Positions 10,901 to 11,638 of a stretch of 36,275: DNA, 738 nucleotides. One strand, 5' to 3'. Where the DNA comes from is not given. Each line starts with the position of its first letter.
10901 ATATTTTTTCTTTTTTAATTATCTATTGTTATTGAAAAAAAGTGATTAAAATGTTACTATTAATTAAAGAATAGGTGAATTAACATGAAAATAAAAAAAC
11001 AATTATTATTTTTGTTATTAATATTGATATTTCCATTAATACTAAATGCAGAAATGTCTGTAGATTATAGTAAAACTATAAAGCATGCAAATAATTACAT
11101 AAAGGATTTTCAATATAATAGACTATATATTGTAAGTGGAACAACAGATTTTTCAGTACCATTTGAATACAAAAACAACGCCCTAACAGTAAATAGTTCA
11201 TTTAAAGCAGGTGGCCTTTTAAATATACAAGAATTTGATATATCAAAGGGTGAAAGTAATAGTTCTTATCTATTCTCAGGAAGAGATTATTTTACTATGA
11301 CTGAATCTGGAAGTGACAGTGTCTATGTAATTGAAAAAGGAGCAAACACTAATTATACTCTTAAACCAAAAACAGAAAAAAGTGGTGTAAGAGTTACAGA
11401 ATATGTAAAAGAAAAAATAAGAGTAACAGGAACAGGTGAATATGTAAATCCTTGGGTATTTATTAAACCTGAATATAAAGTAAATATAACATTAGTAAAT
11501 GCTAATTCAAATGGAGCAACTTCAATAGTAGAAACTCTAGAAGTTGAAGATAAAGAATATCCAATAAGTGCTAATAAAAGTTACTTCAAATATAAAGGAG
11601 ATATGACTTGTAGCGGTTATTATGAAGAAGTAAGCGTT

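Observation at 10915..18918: Locus of three large secreted proteins sharing one N-terminal module but carrying swapped payload domains: candidate undescribed variable surface/adhesin system next to the pilus genes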

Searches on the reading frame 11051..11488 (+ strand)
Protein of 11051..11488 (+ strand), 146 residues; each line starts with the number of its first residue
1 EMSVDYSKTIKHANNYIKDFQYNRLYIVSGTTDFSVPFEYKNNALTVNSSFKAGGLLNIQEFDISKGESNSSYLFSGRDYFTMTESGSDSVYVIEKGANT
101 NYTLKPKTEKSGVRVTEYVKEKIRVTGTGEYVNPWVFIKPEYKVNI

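Call 23: find_related_loci(query=A1, collection=genome_contigs, flank=10000)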
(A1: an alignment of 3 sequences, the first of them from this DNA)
Query A1 (144 aa) in genome_contigs; peptide patterns used: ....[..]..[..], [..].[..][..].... (x = any residue, [..] = any of these).
135 stretches matched a pattern; 4 encode a relative of the query (tblastn E <= 1e-3); 3 distinct loci.
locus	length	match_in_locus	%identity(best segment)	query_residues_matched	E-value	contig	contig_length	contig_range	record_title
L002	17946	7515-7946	93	1-144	4e-89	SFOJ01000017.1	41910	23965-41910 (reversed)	MAG: Mollicutes bacterium isolate W3P13.010 Contig1110, whole genome shotgun sequence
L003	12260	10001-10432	92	1-144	7e-88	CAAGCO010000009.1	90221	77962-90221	MAG TPA_asm: Bacilli bacterium, isolate HGM10772, WGS project CAAGCO010000000 data, contig: SRS476120_52_k119_62720, who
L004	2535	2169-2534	99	1-122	1e-79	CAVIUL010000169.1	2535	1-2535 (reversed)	bacterium isolate H07617-L1_cleanbin_000038 genome assembly, contig: Spades_H07617-L1_contig_22526, whole genome shotgun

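Call 28: search_protein_representatives(alignment_id=A1)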
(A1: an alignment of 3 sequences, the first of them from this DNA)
Query: 3 sequences, 142 profile positions. Proteins with E-value up to 0.001 (for the whole library): 346; up to 1e-10: 202; up to 1e-30: 4. The best 150 are listed.
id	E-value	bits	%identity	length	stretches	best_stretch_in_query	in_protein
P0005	1.4e-69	248.7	-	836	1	2-142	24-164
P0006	3.9e-68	244.0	-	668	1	2-142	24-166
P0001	2.3e-46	173.4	-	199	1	1-99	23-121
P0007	1.2e-36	142.0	-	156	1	2-137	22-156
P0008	1.1e-30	122.5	-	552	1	2-142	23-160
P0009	1.9e-30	121.8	-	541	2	2-140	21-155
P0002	1.9e-30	121.8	-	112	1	1-69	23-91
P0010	1.3e-29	119.1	-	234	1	3-138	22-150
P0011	2.5e-29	118.2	-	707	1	2-139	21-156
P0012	4.9e-29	117.2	-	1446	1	2-142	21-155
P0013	9.2e-29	116.3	-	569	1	2-137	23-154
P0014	2.5e-28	115.0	-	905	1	4-142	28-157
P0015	3.4e-26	108.0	-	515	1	2-142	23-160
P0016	4.0e-26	107.8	-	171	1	31-135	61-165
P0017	6.2e-26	107.2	-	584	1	4-142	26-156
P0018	8.5e-26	106.7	-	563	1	2-140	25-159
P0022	5.7e-25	104.1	-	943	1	4-142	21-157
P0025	2.8e-24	101.8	-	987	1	4-137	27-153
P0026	4.2e-24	101.2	-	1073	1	6-142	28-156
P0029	1.8e-23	99.2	-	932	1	5-142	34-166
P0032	8.2e-23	97.1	-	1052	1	4-140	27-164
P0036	1.4e-22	96.3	-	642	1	3-138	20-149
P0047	1.3e-20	90.0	-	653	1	2-142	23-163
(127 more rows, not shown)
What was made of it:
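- Tried and rejected: The exhaustive representative search was needed (call 28).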

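Call 35: search_protein_families(library=pfam, alignment_id=A2, max_evalue=0.001)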
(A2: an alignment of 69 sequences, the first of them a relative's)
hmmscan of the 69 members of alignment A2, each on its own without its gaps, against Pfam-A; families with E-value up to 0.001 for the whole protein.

A. member 1, P0005 (836 aa): 2 families
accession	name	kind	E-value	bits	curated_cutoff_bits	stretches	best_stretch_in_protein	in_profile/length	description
PF13306.12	LRR_5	-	4.5e-61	204.8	27.7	4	412-514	19-123/127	BspA type Leucine rich repeat region (6 copies)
PF09479.16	Flg_new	-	5.9e-26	90.8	27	2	235-299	1-65/65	Listeria-Bacteroides repeat domain (List_Bact_rpt)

B. families by the number of members that match (of 69 scanned): 22 families
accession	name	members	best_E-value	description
PF09479.16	Flg_new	40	8.1e-81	Listeria-Bacteroides repeat domain (List_Bact_rpt)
PF18998.6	Flg_new_2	6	4e-11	Divergent InlB B-repeat domain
PF07699.19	Ephrin_rec_like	5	1.3e-51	Tyrosine-protein kinase ephrin type A/B receptor-like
PF21722.4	Gly_rich_2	5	1.2e-16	Glycine-rich domain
PF07562.20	NCD3G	3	2e-23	Nine Cysteines Domain of family 3 GPCR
PF23091.2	TNFR_ELAPOR1_6th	3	1.5e-12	ELAPOR1-like, TNF receptor-like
PF13306.12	LRR_5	2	1.6e-62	BspA type Leucine rich repeat region (6 copies)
PF07591.16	PT-HINT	2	2.1e-16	Pretoxin HINT domain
PF14890.11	Intein_splicing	2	5.1e-11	Intein splicing domain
PF02368.24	Big_2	1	5.2e-15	Bacterial Ig-like domain (group 2)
PF01079.26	Hint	1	2.4e-08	Hint module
PF00092.34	VWA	1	4.6e-08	von Willebrand factor type A domain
PF00020.24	TNFR_c6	1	5.8e-08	TNFR/NGFR cysteine-rich region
PF24507.1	Ig_CFAP65_4th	1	8e-08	CFAP65, fourth Ig-like domain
PF03174.19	CHB_HEX_C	1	1.1e-06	Chitobiase/beta-hexosaminidase C-terminal domain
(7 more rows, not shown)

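Call 36: search_protein_families(library=pfam, alignment_id=A3, max_evalue=0.001)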
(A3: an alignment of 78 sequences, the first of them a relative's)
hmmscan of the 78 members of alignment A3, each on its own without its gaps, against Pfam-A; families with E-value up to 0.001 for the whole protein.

A. member 1, P0074 (324 aa): 0 families

B. families by the number of members that match (of 78 scanned): 18 families
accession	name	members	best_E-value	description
PF09479.16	Flg_new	31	9.6e-78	Listeria-Bacteroides repeat domain (List_Bact_rpt)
PF07699.19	Ephrin_rec_like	14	1.3e-39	Tyrosine-protein kinase ephrin type A/B receptor-like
PF07562.20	NCD3G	8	7.9e-26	Nine Cysteines Domain of family 3 GPCR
PF12810.13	ALK_LTK_GRD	6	1.6e-62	ALK/LTK, Glycine-rich domain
PF18998.6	Flg_new_2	5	4e-05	Divergent InlB B-repeat domain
PF23091.2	TNFR_ELAPOR1_6th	4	2.7e-10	ELAPOR1-like, TNF receptor-like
PF00092.34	VWA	3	1.5e-16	von Willebrand factor type A domain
PF21722.4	Gly_rich_2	3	8.2e-08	Glycine-rich domain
PF13519.12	VWA_2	3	2.6e-07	von Willebrand factor type A domain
PF19028.6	TSP1_spondin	1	5.8e-10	Spondin-like TSP1 domain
PF00020.24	TNFR_c6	1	2.4e-08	TNFR/NGFR cysteine-rich region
PF07591.16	PT-HINT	1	3.9e-08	Pretoxin HINT domain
PF00090.25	TSP_1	1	2.1e-06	Thrombospondin type 1 domain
PF14890.11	Intein_splicing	1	2e-05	Intein splicing domain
PF01079.26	Hint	1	2e-05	Hint module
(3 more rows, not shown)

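Call 47: find_related_loci(query=A5, collection=metagenome_contigs, flank=10000)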
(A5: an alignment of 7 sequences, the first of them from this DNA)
Query A5 (146 aa) in metagenome_contigs; peptide patterns used: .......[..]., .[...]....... (x = any residue, [..] = any of these).
114 stretches matched a pattern; 20 encode a relative of the query (tblastn E <= 1e-3); 19 distinct loci.
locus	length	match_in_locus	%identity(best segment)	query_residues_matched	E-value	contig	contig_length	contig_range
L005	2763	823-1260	99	1-146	6e-99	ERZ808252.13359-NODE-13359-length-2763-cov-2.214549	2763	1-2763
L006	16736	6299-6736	93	1-146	8e-90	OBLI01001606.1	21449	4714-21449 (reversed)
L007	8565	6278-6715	92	1-146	1e-88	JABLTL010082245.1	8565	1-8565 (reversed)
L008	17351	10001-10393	40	4-146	2e-25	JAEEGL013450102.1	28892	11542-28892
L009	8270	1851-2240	38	6-146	1e-23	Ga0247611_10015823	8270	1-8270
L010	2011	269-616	40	14-137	9e-23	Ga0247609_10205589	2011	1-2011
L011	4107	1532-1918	40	3-137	4e-21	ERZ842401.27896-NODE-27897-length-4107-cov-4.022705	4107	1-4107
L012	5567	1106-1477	38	6-138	1e-18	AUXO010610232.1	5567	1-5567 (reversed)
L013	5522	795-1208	35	3-142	2e-16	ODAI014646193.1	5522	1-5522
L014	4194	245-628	33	6-138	3e-14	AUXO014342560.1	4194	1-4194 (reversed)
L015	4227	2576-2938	34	6-138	4e-14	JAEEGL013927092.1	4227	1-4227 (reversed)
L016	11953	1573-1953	31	2-137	4e-14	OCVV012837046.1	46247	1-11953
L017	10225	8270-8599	36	13-138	7e-14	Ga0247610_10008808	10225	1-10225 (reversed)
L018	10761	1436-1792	36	11-146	8e-14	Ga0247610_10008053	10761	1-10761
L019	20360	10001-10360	34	6-137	2e-12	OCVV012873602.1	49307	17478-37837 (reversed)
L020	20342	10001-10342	35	13-137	3e-12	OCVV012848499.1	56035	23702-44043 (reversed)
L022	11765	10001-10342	33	13-138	1e-11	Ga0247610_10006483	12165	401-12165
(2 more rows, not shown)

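Call 61: search_protein_families(library=pfam, alignment_id=A6, max_evalue=0.00001)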
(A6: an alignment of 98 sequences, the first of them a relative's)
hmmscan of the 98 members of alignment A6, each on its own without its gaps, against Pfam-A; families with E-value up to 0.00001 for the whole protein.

A. member 1, L008:931-3759:+ (943 aa): 9 families
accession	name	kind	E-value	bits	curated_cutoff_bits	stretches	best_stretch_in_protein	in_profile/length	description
PF17760.6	UvrA_inter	-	2.3e-36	124.4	23.3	1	135-241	1-107/109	UvrA interaction domain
PF17755.6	UvrA_DNA-bind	-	5.4e-31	107.6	23.2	1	292-402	1-110/110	UvrA DNA-binding domain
PF00005.33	ABC_tran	-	4.4e-21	76.4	25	0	625-659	1-35/137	ABC transporter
PF02463.25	SMC_N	-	5.9e-11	42.6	40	0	418-564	135-212/220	RecF/RecN/SMC N terminal domain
PF03193.22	RsgA_GTPase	-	1.1e-07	32.3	30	0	612-666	83-137/174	RsgA GTPase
PF13671.12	AAA_33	-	1.4e-06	29.1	27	0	638-669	2-33/143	AAA domain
PF13555.12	AAA_29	-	1.7e-06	28.1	27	0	633-653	20-40/61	P-loop containing region of AAA domain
PF13191.12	AAA_16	-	2.8e-06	28.4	32.6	0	636-660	25-49/167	AAA ATPase domain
PF13401.12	AAA_22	-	8.8e-06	26.5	27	0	636-660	6-30/130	AAA domain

B. families by the number of members that match (of 98 scanned): 131 families (the first 25 are shown)
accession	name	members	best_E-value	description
PF00005.33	ABC_tran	5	1.2e-32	ABC transporter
PF00009.33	GTP_EFTU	4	1.6e-60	Elongation factor Tu GTP binding domain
PF01926.29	MMR_HSR1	3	8.3e-59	50S ribosome-binding GTPase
PF00664.28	ABC_membrane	3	3e-51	ABC transporter transmembrane region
PF03144.31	GTP_EFTU_D2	3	6.5e-19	Elongation factor Tu domain 2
PF01255.24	Prenyltransf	2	1.6e-72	Putative undecaprenyl diphosphate synthase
PF01769.21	MgtE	2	6.1e-37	Divalent cation transporter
PF03448.22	MgtE_N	2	6e-32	MgtE intracellular N domain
PF06750.18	A24_N_bact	2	6.2e-28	Bacterial Peptidase A24 N-terminal domain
PF01553.26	Acyltransferase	2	1.4e-26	Acyltransferase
PF02518.31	HATPase_c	2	5.8e-25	Histidine kinase-, DNA gyrase B-, and HSP90-like ATPase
PF22042.2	EF-G_D2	2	2.1e-24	Elongation factor G domain 2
PF00072.30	Response_reg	2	5.2e-23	Response regulator receiver domain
PF14450.12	FtsA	2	1.4e-22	Cell division protein FtsA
PF00512.31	HisKA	2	1.5e-17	His Kinase A (phospho-acceptor) domain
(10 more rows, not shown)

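Call 62: search_protein_families(library=pfam, proteins=[L008:9156-9914:+, L012:211-975:+, L016:277-987:+, L016:990-1445:+, L022:9145-9846:+, L020:8666-9850:+, L017:7045-8121:+, L015:1244-2443:+, L018:62-1336:+, L011:49-1401:+], max_evalue=0.001)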
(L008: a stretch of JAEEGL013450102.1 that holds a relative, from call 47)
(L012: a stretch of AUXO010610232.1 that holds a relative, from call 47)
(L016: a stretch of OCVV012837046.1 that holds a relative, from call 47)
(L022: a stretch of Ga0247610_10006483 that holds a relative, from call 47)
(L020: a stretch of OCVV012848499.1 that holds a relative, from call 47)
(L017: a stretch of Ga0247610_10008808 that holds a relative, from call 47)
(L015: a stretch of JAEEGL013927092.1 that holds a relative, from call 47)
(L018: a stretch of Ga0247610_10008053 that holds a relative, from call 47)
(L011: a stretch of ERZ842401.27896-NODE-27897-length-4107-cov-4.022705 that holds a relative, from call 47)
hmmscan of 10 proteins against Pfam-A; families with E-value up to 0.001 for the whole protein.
L008:9156-9914:+ (253 aa): 2 families
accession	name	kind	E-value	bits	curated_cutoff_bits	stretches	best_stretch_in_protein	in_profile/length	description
PF06750.18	A24_N_bact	-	6.2e-28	97.1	23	1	11-92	1-82/84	Bacterial Peptidase A24 N-terminal domain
PF01478.23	Peptidase_A24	-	1.4e-12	48.4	26.5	1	105-214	2-104/104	Type IV leader peptidase family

L012:211-975:+ (255 aa): 2 families
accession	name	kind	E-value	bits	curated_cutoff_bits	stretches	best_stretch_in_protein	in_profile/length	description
PF06750.18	A24_N_bact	-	1.6e-26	92.6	23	1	12-92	2-82/84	Bacterial Peptidase A24 N-terminal domain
PF01478.23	Peptidase_A24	-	1.3e-12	48.5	26.5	1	108-214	5-104/104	Type IV leader peptidase family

L016:277-987:+ (237 aa): 0 families

L016:990-1445:+ (152 aa): 0 families

L022:9145-9846:+ (234 aa): 1 family
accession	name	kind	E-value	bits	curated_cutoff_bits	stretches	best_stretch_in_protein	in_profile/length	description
PF01255.24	Prenyltransf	-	3.5e-72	242.9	27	1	12-227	1-215/219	Putative undecaprenyl diphosphate synthase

L020:8666-9850:+ (395 aa): 6 families
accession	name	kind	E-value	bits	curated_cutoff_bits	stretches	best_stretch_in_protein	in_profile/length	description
PF07478.18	Dala_Dala_lig_C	-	5e-48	163.7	24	1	147-358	2-203/204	D-ala D-ala ligase C-terminus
PF01820.27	Dala_Dala_lig_N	-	9.2e-30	104.1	34.6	1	4-129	1-121/121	D-ala D-ala ligase N-terminus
PF02786.22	CPSase_L_D2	-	7.8e-13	48.9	19.8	2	139-237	1-101/211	Carbamoyl-phosphate synthase L chain, ATP binding domain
PF02222.28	ATP-grasp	-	1.8e-10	41.2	27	1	164-235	14-86/179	ATP-grasp domain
PF13535.11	ATP-grasp_4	-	7.5e-05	22.8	27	1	180-229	2-50/160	ATP-grasp domain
PF01071.24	GARS_A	-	0.00084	19.7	27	0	139-227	2-91/194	Phosphoribosylglycinamide synthetase, ATP-grasp (A) domain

L017:7045-8121:+ (359 aa): 2 families
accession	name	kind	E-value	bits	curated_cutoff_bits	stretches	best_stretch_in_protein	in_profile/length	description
PF00091.31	Tubulin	-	1.8e-50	172.3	33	1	13-172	2-189/190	Tubulin/FtsZ family, GTPase domain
PF12327.13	FtsZ_C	-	5.3e-30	104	27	1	221-315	1-95/95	FtsZ family, C-terminal domain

L015:1244-2443:+ (400 aa): 0 families

L018:62-1336:+ (425 aa): 3 families
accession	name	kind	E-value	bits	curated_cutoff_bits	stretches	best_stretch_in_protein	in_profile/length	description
PF00591.27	Glycos_transf_3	-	2.9e-37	129.1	27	1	77-304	3-252/253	Glycosyl transferase family, a/b domain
PF07831.19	PYNP_C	-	1.1e-19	70.3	27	1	338-409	1-74/75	Pyrimidine nucleoside phosphorylase C-terminal domain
PF02885.22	Glycos_trans_3N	-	1.8e-11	44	26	1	5-66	2-63/63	Glycosyl transferase family, helical bundle domain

L011:49-1401:+ (451 aa): 2 families
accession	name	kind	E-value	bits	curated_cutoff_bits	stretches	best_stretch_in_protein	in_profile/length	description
PF03129.25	HGTP_anticodon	-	5.4e-25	87.8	21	1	359-448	1-94/94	Anticodon binding domain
PF00587.30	tRNA-synt_2b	-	2.1e-18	67.4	29.3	1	151-331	4-175/179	tRNA synthetase class II core domain (G, H, P, S and T)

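Call 63: search_protein_families(library=pfam, proteins=[L008:444-869:+, L008:3886-5007:+, L008:4997-5656:+, L008:5701-7482:+, L008:7572-9140:+, L008:13078-16164:+, L008:16203-16670:+, L012:3124-4662:-, L012:4711-5388:+, L009:271-1701:+], max_evalue=0.001)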
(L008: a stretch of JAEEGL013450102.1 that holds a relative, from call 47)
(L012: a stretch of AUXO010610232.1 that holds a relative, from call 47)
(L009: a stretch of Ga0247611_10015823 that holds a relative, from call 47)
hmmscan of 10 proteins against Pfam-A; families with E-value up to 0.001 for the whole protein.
L008:444-869:+ (142 aa): 1 family
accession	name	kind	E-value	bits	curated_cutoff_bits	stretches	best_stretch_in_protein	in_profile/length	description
PF07963.17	N_methyl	-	2.9e-05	23.9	21.2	1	2-24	4-26/27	Prokaryotic N-terminal methylation motif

L008:3886-5007:+ (374 aa): 0 families

L008:4997-5656:+ (220 aa): 0 families

L008:5701-7482:+ (594 aa): 8 families
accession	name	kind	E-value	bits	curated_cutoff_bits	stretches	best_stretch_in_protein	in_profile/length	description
PF00009.33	GTP_EFTU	-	1.6e-60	204.4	26.5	1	5-179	2-188/188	Elongation factor Tu GTP binding domain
PF06421.17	LepA_C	-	4.8e-50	168.6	29.7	1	483-588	1-106/107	GTP-binding protein LepA C-terminus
PF00679.30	EFG_C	-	1.2e-23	83.4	27.9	1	394-480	2-87/89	Elongation factor G C-terminus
PF03144.31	GTP_EFTU_D2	-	2.6e-10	41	30.3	1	201-271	1-73/73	Elongation factor Tu domain 2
PF01926.29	MMR_HSR1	-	3.7e-06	27.5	21.9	1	16-129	9-113/113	50S ribosome-binding GTPase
PF00025.27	Arf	-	0.0003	20.7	22.3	1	55-176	45-173/174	ADP-ribosylation factor family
PF02421.24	FeoB_N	-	0.0008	19.4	27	0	53-172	32-155/156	Ferrous iron transport protein B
PF14492.12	EFG_III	-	0.00089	19.7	27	0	287-359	3-72/75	Elongation Factor G, domain III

L008:7572-9140:+ (523 aa): 1 family
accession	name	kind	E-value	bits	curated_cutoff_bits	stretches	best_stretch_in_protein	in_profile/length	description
PF00482.28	T2SSF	-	3.7e-49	166.3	25.2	2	188-311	1-125/125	Type II secretion system (T2SS), protein F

L008:13078-16164:+ (1029 aa): 5 families
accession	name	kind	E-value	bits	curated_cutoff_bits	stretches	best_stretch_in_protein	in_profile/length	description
PF00133.28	tRNA-synt_1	-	5.8e-123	411.1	22.7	1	19-622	3-407/414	tRNA synthetases class I (I, L, M and V)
PF19302.4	DUF5915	-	2.3e-44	151.7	27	1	838-1025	1-194/195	Domain of unknown function (DUF5915)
PF08264.19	Anticodon_1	-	8.4e-40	136.5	25.1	1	677-822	1-145/148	Anticodon-binding domain of tRNA ligase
PF09334.17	tRNA-synt_1g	-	3e-16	59.6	20.1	2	50-193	10-150/391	tRNA synthetases class I (M)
PF01921.24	tRNA-synt_1f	-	0.00017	21.1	27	1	564-643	258-334/360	tRNA synthetases class I (K)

L008:16203-16670:+ (156 aa): 0 families

L012:3124-4662:- (513 aa): 1 family
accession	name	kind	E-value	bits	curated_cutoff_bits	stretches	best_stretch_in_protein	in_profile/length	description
PF03734.19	YkuD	-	5.9e-17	63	23.4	1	388-509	2-144/146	L,D-transpeptidase catalytic domain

L012:4711-5388:+ (226 aa): 0 families

L009:271-1701:+ (477 aa): 3 families
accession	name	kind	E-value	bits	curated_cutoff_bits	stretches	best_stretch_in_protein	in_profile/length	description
PF04055.27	Radical_SAM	-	6.8e-33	114.6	29.5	1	189-356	3-164/166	Radical SAM superfamily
PF00919.26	UPF0004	-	4.3e-27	94.4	27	1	38-140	1-98/98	Uncharacterized protein family UPF0004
PF01938.26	TRAM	-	3.7e-12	46.4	21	1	417-472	7-60/61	TRAM domain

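Call 67: search_protein_families(library=pfam, proteins=[P0011, P0036, P0047], max_evalue=10)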
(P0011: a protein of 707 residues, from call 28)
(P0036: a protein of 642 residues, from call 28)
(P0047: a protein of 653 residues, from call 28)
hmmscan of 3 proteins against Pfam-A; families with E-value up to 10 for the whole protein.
P0011 (707 aa): 0 families

P0036 (642 aa): 1 family
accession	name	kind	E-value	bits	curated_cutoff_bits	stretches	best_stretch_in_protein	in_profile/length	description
PF18994.6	Prophage_tailD1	-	4.7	7.9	23.6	1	246-290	26-70/84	Prophage endopeptidase tail N-terminal domain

P0047 (653 aa): 0 families

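Call 90: find_encoding_contigs(protein=P0012, flank=10000, max_places=2)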
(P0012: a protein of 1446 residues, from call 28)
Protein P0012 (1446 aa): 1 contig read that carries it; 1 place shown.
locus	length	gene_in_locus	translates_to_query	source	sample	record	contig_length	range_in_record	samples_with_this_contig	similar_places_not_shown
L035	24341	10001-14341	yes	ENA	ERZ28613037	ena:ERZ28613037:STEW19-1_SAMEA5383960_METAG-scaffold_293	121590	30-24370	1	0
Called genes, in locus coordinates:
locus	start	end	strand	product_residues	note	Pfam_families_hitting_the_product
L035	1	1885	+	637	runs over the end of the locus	?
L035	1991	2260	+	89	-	PF00886:Ribosomal_S16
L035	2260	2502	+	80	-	PF13083:KH_KhpA-B, PF07650:KH_2 (weak)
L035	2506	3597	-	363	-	PF03845:Spore_permease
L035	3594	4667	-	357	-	PF25198:Spore_GerAC_N, PF05504:Spore_GerAC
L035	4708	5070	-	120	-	-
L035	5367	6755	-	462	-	PF03323:GerA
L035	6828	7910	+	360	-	PF00149:Metallophos, PF12850:Metallophos_2 (weak)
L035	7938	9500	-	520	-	PF01435:Peptidase_M48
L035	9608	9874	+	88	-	-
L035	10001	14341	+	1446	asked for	PF09479:Flg_new, PF07699:Ephrin_rec_like, PF09479:Flg_new, PF03174:CHB_HEX_C (faint), PF21722:Gly_rich_2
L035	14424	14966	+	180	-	PF10628:CotE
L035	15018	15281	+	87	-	PF07441:BofA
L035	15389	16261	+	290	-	-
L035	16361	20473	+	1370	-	PF09479:Flg_new (faint), PF06458:MucBP (faint), PF00092:VWA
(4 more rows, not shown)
